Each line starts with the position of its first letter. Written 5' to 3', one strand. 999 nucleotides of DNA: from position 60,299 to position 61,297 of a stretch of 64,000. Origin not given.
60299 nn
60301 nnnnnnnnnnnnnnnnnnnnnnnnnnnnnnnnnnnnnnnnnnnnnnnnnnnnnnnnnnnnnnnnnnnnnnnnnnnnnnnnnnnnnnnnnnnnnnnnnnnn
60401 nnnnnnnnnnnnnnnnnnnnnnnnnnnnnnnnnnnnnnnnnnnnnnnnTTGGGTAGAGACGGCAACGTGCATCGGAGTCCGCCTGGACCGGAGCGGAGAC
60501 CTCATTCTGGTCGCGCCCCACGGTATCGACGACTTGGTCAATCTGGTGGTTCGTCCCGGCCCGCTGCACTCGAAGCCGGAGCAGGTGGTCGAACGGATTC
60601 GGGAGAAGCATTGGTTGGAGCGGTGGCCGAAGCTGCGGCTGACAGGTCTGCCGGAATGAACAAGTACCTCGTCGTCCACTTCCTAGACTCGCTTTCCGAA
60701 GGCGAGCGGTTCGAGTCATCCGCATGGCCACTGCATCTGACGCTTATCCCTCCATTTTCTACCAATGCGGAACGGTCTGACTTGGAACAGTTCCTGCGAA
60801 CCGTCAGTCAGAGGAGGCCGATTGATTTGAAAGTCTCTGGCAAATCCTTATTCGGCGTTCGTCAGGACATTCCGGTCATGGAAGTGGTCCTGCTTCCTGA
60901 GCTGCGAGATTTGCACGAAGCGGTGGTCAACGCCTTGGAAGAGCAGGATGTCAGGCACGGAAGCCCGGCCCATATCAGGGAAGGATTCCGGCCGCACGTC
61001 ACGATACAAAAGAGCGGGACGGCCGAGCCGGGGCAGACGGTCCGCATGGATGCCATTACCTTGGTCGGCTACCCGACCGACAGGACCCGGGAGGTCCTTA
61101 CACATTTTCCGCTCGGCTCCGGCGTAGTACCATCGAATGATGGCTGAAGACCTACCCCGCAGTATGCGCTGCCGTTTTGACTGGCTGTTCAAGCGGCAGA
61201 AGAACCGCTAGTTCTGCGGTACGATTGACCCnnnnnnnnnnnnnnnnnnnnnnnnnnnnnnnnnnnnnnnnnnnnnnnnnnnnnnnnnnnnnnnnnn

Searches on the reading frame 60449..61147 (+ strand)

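Call 77: search_protein_families(library=pfam, proteins=[window:60449-61147:+], max_evalue=0.001)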
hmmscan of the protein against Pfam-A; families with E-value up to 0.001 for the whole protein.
window:60449-61147:+ (232 aa): 2 families
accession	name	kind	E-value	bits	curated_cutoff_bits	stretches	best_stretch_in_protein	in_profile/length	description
PF13563.12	2_5_RNA_ligase2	-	2.7e-14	53.9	27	1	90-197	21-124/152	2'-5' RNA ligase superfamily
PF02834.22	LigT_PEase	-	3.1e-05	24.5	23.3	0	85-136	26-78/87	LigT like Phosphoesterase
